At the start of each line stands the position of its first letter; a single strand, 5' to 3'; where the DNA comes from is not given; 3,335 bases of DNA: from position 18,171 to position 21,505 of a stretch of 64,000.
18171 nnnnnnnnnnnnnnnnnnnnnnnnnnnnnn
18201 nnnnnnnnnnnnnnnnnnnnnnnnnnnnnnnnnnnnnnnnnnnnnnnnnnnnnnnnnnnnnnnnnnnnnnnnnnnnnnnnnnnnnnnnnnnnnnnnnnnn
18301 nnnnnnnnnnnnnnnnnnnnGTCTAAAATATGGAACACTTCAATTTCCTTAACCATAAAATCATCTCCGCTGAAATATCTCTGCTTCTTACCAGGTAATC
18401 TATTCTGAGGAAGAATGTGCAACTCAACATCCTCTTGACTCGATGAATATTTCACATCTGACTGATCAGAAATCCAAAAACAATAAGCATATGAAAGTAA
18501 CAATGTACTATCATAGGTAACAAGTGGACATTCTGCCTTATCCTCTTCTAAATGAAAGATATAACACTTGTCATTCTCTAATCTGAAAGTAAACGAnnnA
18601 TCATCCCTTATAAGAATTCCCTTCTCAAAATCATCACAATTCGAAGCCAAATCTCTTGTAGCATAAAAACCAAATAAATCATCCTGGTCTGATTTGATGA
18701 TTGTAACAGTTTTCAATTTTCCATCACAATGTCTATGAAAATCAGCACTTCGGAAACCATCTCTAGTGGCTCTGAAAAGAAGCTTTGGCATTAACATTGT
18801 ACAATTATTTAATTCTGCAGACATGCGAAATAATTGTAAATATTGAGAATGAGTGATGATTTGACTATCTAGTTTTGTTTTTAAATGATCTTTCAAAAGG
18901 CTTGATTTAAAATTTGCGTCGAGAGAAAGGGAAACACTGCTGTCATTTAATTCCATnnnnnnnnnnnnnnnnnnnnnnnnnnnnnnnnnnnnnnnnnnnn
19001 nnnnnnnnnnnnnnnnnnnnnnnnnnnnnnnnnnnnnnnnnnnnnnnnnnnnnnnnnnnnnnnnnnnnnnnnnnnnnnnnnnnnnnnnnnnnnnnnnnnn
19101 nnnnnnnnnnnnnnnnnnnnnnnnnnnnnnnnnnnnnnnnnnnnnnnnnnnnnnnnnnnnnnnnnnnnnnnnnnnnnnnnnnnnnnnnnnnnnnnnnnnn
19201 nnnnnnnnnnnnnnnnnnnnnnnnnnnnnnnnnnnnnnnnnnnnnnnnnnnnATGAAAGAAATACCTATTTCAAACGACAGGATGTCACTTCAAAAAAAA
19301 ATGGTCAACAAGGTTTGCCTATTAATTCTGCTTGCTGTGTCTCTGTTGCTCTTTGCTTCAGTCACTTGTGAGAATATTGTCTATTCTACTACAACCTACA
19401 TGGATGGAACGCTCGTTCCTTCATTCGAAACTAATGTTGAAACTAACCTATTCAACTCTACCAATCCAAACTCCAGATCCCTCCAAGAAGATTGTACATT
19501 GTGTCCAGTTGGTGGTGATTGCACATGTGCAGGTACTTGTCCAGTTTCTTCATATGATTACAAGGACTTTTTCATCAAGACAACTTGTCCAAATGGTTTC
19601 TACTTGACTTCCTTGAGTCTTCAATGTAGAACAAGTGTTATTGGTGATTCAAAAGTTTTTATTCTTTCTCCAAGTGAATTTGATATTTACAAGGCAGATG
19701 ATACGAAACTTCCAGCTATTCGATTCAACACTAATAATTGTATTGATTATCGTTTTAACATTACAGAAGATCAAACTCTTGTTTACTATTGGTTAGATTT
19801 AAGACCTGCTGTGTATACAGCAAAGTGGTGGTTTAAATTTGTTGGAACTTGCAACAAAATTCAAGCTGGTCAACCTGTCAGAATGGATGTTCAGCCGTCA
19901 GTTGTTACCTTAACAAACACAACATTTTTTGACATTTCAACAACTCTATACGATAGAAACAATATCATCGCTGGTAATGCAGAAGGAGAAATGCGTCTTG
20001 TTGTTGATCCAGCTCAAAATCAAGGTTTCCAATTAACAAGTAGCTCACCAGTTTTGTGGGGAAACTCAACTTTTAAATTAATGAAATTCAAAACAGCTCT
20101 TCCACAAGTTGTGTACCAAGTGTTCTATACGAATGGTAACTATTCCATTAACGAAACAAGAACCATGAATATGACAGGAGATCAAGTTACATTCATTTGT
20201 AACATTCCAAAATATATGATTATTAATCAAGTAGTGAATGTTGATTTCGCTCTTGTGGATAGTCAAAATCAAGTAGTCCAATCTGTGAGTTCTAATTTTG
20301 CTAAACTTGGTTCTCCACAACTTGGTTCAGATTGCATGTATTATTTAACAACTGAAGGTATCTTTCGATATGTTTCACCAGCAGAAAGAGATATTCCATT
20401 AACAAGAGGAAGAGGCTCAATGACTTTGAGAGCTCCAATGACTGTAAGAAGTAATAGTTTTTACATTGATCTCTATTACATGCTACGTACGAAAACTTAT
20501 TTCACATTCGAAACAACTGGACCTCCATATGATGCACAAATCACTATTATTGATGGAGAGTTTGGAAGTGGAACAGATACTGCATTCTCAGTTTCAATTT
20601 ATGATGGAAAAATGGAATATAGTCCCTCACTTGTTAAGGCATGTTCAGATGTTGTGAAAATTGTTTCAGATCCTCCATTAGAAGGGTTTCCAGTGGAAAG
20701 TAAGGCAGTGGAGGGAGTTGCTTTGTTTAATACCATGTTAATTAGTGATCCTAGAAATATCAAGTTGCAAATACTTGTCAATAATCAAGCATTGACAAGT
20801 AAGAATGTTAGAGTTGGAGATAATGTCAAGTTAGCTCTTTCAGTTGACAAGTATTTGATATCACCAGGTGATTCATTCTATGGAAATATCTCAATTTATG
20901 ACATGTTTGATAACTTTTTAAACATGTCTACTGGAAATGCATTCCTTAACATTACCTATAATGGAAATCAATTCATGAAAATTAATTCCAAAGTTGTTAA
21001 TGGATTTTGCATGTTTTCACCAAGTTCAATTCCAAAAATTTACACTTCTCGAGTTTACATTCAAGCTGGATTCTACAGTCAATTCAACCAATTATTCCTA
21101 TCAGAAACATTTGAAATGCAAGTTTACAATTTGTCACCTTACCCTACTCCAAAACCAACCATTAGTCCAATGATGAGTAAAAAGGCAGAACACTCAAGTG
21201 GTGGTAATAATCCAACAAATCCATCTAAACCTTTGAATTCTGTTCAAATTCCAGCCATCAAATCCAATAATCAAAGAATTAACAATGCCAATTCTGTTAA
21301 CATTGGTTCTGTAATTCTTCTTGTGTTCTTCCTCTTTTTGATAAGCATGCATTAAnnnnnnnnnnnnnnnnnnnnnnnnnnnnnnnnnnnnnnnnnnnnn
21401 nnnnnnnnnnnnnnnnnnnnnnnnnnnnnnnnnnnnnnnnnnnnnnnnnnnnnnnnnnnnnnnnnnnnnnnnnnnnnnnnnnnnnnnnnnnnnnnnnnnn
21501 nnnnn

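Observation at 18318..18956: TLDc-domain gene interrupted by an in-frame TAA (pseudogene, recoding or sequence error)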

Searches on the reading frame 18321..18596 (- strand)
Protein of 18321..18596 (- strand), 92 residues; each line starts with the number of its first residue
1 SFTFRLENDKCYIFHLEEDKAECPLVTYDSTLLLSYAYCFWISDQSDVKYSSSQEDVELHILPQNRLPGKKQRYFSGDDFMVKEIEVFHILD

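Call 7: search_protein_families(library=pfam, proteins=[window:18321-18596:-], max_evalue=0.01)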
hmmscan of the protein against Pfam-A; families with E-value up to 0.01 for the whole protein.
seq(92 aa): 0 families

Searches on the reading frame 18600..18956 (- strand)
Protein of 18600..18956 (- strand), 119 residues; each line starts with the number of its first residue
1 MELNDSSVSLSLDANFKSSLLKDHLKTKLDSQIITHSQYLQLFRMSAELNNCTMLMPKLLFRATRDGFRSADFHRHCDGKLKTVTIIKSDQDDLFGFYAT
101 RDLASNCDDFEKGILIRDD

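Call 7: search_protein_families(library=pfam, proteins=[window:18600-18956:-], max_evalue=0.01)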
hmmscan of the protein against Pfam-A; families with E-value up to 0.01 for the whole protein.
seq(119 aa): 1 family
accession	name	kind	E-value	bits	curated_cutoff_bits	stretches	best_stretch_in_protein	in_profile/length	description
PF07534.22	TLD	-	8.8e-11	42.4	24.5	1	30-110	4-82/170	TLDc domain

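Call 12: list_cluster_members(proteins=[P0001, window:18600-18956:-, window:19253-21352:+, window:18600-18797:-])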
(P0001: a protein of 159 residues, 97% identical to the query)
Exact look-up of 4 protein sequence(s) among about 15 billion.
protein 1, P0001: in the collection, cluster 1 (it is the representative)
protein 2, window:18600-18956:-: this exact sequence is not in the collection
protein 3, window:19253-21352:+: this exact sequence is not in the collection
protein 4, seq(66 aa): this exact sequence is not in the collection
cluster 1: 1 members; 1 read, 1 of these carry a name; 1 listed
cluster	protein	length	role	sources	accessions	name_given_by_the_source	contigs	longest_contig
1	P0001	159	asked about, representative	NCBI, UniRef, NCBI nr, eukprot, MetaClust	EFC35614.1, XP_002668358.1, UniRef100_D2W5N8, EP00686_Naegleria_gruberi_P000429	predicted protein [Naegleria gruberi] | Predicted protein n=1 Tax=Naegleria gruberi TaxID=5762 RepID=D2W5N8_NAEGR | uncharacterized protein NAEGRDRAFT_76729 [Naegleria gruberi]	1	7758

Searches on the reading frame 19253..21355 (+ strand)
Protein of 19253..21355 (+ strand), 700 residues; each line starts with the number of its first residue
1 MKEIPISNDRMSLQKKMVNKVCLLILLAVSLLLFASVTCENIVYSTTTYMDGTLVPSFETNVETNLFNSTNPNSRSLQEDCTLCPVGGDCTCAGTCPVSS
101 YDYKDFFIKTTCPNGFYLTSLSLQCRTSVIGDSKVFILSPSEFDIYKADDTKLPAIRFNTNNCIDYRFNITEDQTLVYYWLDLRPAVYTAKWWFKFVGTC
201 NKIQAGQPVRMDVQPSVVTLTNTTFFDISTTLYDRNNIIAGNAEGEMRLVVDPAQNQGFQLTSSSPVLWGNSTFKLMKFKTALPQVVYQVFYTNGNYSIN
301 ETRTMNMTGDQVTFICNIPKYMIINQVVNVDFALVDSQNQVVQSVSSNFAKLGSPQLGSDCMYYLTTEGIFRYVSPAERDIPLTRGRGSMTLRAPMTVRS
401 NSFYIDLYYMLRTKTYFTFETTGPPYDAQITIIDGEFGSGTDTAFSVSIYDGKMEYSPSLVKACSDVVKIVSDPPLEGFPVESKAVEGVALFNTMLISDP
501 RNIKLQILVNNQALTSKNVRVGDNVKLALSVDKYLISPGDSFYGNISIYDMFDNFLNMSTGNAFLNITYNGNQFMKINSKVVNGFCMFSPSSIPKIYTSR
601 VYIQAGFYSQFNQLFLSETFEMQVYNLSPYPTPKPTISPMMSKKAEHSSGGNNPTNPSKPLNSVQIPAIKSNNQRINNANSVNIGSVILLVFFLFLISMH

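Call 7: search_protein_families(library=pfam, proteins=[window:19253-21355:+], max_evalue=0.01)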
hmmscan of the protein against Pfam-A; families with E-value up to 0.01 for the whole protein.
window:19253-21355:+ (700 aa): 0 families

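Call 11: find_encoding_contigs(protein=window:19253-21355:+, flank=10000, max_places=6)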
Protein window:19253-21355:+ (700 aa): no gene with exactly this product is on record in the collection.

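Call 13: find_homologous_proteins(query=window:19253-21352:+, max_evalue=1e-10)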
Query window:19253-21352:+: 7260 candidates shared short words with the query, none scored E <= 1e-10.
